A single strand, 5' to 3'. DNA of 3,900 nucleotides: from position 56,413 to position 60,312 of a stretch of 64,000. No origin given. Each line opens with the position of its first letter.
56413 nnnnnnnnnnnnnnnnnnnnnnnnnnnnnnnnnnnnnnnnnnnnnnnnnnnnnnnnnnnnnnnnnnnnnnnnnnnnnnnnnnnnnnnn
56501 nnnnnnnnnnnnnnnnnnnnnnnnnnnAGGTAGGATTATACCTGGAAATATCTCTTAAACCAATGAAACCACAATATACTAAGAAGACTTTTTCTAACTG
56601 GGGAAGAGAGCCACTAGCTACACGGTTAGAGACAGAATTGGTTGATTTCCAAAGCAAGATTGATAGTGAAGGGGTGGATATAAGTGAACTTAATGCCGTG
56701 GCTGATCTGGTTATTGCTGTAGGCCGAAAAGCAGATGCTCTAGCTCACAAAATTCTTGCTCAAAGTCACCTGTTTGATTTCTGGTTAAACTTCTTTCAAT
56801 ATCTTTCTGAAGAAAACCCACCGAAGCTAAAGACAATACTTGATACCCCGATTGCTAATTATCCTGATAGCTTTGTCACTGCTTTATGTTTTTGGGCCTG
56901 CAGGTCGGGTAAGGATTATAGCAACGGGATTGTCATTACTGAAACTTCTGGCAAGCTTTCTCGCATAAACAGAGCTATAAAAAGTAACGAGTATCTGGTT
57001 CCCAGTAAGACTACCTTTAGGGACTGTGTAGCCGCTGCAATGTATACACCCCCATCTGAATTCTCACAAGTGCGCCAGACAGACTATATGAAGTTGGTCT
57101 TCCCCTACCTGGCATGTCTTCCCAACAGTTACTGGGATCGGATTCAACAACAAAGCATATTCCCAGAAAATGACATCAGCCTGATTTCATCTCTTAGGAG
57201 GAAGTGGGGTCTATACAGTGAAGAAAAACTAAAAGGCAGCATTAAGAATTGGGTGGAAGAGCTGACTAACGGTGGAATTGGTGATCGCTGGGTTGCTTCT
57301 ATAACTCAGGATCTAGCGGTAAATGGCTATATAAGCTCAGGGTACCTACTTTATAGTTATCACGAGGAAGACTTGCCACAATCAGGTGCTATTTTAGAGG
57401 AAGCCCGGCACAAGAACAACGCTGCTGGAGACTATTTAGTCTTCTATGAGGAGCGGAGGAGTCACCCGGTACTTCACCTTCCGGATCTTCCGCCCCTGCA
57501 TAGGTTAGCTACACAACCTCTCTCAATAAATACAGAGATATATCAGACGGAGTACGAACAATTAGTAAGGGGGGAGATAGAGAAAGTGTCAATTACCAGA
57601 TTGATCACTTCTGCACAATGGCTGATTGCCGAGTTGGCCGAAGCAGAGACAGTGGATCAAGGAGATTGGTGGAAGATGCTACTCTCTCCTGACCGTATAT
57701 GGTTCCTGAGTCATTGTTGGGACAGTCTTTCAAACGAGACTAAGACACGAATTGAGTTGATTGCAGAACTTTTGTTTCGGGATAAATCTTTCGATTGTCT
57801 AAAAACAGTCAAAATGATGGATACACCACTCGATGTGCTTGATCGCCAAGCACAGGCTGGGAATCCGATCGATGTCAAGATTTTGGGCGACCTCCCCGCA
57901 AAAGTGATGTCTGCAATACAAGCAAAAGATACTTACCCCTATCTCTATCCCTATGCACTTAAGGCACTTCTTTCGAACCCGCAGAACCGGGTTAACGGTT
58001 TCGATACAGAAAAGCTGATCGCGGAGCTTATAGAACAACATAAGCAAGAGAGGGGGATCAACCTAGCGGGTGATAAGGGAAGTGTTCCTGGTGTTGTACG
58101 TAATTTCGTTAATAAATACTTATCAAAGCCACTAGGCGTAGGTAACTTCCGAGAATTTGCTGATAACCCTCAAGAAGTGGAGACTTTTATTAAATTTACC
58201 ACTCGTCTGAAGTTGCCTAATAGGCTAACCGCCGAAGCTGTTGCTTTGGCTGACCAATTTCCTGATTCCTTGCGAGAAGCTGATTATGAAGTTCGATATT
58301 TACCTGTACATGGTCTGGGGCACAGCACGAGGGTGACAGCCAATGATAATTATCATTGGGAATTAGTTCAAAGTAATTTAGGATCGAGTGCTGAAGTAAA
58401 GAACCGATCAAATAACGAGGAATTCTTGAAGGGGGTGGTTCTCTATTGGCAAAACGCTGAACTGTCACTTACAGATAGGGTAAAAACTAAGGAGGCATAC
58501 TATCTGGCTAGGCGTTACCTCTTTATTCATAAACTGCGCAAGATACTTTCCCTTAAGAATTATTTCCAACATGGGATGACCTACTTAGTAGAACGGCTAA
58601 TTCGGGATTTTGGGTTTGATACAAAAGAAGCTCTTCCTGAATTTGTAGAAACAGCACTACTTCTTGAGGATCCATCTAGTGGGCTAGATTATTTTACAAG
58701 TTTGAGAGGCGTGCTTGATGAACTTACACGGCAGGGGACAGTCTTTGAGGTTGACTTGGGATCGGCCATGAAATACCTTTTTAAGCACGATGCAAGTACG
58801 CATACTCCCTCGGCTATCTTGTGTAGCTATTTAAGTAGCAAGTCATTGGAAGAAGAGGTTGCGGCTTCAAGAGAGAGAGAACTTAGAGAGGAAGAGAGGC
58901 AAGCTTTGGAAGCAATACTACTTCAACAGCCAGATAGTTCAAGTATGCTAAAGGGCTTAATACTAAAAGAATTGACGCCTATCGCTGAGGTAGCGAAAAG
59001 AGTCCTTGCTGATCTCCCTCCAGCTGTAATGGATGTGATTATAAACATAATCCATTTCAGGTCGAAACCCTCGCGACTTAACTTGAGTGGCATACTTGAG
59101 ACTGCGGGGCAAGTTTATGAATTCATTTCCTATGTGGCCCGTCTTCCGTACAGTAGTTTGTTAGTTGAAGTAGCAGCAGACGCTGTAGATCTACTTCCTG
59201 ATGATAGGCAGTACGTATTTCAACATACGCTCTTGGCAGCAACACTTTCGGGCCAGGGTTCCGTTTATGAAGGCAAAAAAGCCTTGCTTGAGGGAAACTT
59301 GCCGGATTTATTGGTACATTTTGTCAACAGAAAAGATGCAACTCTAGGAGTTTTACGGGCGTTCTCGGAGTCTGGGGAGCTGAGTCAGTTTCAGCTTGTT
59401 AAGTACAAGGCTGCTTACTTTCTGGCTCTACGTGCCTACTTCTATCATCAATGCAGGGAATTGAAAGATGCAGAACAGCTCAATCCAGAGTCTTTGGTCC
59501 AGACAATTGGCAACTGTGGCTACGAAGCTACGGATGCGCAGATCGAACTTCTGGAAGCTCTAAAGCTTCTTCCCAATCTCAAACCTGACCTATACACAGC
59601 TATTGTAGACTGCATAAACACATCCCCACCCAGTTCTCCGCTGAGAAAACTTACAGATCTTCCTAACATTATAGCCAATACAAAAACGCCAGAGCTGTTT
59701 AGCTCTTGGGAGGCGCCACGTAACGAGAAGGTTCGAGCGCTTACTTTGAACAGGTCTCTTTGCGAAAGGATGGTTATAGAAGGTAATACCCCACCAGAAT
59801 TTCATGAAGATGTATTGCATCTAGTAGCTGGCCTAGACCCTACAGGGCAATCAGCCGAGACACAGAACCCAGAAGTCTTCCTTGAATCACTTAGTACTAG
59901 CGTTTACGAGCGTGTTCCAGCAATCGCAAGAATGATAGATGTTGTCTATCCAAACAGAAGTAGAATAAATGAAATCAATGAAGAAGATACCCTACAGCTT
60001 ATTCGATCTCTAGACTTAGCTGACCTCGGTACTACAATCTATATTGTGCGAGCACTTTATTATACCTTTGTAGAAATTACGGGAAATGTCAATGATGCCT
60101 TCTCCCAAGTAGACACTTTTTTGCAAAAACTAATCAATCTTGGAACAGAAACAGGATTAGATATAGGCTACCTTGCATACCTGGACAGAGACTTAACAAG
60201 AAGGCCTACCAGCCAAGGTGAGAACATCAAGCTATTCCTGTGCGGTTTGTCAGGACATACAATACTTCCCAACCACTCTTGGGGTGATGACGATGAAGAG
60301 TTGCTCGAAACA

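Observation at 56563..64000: Uncalled giant gene: a 7.4-kb open frame (at least 2479 aa) running off the window edge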

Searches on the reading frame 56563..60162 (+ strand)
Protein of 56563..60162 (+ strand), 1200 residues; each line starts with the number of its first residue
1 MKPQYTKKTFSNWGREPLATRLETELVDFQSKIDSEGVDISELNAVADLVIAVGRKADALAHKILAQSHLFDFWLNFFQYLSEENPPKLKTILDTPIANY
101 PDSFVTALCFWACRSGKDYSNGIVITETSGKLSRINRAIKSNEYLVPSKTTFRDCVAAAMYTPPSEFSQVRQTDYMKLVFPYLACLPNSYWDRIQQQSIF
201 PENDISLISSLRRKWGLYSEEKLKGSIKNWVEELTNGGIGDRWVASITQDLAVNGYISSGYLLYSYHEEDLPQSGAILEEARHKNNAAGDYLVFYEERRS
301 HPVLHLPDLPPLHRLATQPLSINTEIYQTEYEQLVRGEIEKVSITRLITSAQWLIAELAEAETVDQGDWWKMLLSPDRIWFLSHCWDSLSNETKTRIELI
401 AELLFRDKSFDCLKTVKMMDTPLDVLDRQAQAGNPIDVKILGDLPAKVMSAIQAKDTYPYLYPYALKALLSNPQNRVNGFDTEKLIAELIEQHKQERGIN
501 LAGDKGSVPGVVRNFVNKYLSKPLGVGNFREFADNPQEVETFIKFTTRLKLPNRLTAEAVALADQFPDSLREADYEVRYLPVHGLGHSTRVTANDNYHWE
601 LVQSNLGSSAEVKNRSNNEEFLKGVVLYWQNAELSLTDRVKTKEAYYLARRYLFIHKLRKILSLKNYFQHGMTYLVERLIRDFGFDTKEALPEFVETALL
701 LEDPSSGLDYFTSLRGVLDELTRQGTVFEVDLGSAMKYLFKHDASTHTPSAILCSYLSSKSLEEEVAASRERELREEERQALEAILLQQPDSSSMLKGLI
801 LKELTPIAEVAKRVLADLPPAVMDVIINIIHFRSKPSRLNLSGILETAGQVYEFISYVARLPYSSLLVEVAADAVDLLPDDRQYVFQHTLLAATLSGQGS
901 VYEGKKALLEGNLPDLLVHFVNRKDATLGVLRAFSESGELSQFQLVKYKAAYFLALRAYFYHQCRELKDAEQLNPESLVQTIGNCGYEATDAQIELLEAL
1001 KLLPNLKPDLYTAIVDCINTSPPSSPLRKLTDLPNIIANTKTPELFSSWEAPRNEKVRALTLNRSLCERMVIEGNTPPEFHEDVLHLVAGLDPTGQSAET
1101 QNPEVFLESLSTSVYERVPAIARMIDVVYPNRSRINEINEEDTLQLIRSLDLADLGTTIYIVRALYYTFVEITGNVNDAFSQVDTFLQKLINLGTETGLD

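Call 55: predict_structure(protein=window:56563-60162:+)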
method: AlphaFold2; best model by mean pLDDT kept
length: 1200 residues; sequences in the alignment: 1
mean_pLDDT: 38.9   pTM: 0.27
mean pLDDT of the five models: 38.9, 29.0, 27.2, 27.2, 24.7
residues with pLDDT >= 90: 0; 70-90: 0; 50-70: 74; < 50: 1126
segments of 3 or more residues with pLDDT < 50: 1-24, 33-35, 39-41, 51-69, 113-674, 676-692, 694-706, 720-1161, 1163-1176, 1196-1200
pLDDT, mean of each block of 10 residues (from residue 1): 34 41 49 48 50 41 41 58 64 52 52 48 37 32 28 38 34 35 39 40 38 37 35 37 33 30 30 36 36 29 26 30 40 38 41 38 38 33 35 38 34 36 37 36 38 36 37 38 42 39 34 35 32 41 39 38 39 31 27 35 34 37 41 39 37 42 42 47 44 47 46 50 45 42 41 37 42 45 34 35 35 38 37 36 37 39 37 37 38 36 37 37 38 39 36 42 39 40 41 40 39 42 40 37 32 30 33 36 37 35 33 37 37 43 43 45 47 47 55 49
secondary structure, 60 per line:
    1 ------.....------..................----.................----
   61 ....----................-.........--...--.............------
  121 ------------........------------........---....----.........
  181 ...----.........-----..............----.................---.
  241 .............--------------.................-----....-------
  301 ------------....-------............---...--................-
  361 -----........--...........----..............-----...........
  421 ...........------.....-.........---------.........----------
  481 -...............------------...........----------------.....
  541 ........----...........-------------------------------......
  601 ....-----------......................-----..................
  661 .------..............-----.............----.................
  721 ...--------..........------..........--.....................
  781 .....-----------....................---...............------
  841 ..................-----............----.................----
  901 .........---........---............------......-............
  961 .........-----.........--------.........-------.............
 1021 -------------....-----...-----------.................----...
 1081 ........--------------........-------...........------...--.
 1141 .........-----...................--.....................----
elements in order (helices of 4 or more, strands of 3 or more residues): H7-11 H18-35 H40-56 H61-64 H69-84 H86-94 H102-114 H133-140 H153-160 H164-167 H172-183 H188-196 H202-215 H220-236 H240-253 H268-284 H290-293 H313-316 H324-335 H344-359 H366-373 H376-386 H391-404 H410-431 H438-442 H444-452 H462-470 H482-496 H509-519 H536-548 H553-563 H595-604 H616-637 H643-661 H668-681 H687-699 H704-723 H732-741 H748-757 H760-785 H797-816 H820-834 H841-858 H864-875 H880-896 H901-909 H913-920 H924-935 H942-947 H949-969 H975-983 H992-1000 H1008-1020 H1034-1037 H1057-1073 H1078-1088 H1103-1110 H1118-1128 H1140-1149 H1155-1173 H1176-1196

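Call 81: fold_search(model_id=the predicted structure, library=pdb)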
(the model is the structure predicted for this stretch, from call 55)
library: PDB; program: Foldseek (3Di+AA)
matches with E <= 10: 205; with E <= 0.001: 0
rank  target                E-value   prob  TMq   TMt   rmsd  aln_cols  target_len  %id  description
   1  8q9t_E                2.5e-03  0.44  0.09  0.09  52.8      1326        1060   11  CryoEM structure of a S. Cerevisiae Ski238 complex bound to RNA (released 2023-11-29)
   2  4hay_C                2.9e-02  0.25  0.09  0.10  37.7      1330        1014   11  Crystal structure of CRM1 inhibitor Leptomycin B in complex with CRM1(K548E,K579Q)-Ran-RanBP1 (released 2013-01-09)
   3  8e20_A                2.9e-02  0.15  0.07  0.05  44.1      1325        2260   11  Cryo-EM structure of the full-length human NF1 dimer (released 2023-04-26)
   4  9hcj_C0               3.0e-02  0.13  0.07  0.07  49.8      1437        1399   10  D. discoideum nuclear pore complex (released 2024-12-25)
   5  8tl9_C                3.6e-02  0.16  0.09  0.06  42.6      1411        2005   12  Human Type 3 IP3 Receptor - Resting State (+IP3/ATP) (released 2023-11-08)
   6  4buj_F                4.4e-02  0.21  0.10  0.10  62.1      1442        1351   11  Crystal structure of the S. cerevisiae Ski2-3-8 complex (released 2013-08-28)
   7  7qen_D                6.5e-02  0.21  0.10  0.11  36.3      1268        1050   11  S.c. Condensin core in DNA- and ATP-bound state (released 2022-06-15)
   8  7k0y_A                6.5e-02  0.14  0.09  0.05  53.9      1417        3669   10  Cryo-EM structure of activated-form DNA-PK (complex VI) (released 2021-01-06)
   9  7k1j_A                7.1e-02  0.13  0.08  0.05  54.9      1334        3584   11  CryoEM structure of inactivated-form DNA-PK (Complex III) (released 2021-01-06)
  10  8tl9_D                8.9e-02  0.11  0.07  0.06  43.3      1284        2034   10  Human Type 3 IP3 Receptor - Resting State (+IP3/ATP) (released 2023-11-08)
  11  7pgp_N                1.0e-01  0.14  0.10  0.10  48.0      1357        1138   10  The core structure of human neurofibromin isoform 2 (released 2022-08-24)
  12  8or3_C                1.1e-01  0.16  0.10  0.10  41.1      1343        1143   10  CAND1-CUL1-RBX1-SKP1-SKP2-DCNL1 (released 2023-06-28)
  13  7wkk_A                1.2e-01  0.09  0.07  0.06  44.0      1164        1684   14  Cryo-EM structure of the IR subunit from X. laevis NPC (released 2022-03-30)
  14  7k1k_A                1.2e-01  0.13  0.10  0.05  46.6      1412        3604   12  CryoEM structure of inactivated-form DNA-PK (Complex IV) (released 2021-01-06)
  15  9g8r_B                1.5e-01  0.20  0.12  0.12  48.4      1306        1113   12  human SKI7-SKI238 complex in the open state (released 2024-10-16)
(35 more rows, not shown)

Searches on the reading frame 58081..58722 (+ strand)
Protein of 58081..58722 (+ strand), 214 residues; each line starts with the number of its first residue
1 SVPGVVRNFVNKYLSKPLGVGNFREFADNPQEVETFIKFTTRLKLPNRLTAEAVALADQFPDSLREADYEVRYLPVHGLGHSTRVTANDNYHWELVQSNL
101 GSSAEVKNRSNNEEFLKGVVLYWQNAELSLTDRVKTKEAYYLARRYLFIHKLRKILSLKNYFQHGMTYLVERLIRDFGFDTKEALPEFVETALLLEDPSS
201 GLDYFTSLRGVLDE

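Call 59: find_related_loci(query=A1, collection=metagenome_contigs, flank=10000)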
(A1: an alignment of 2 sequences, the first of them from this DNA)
Query A1 (214 aa) in metagenome_contigs; peptide patterns used: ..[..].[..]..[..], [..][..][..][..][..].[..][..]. (x = any residue, [..] = any of these).
313 stretches matched a pattern, but none encodes a relative of the query by tblastn (E <= 1e-3).

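Call 60: search_solved_structures(query=A1, max_evalue=10)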
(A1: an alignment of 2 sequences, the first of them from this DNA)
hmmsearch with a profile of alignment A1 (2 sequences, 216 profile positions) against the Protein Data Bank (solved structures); distinct sequences matched with E-value up to 10: 0.
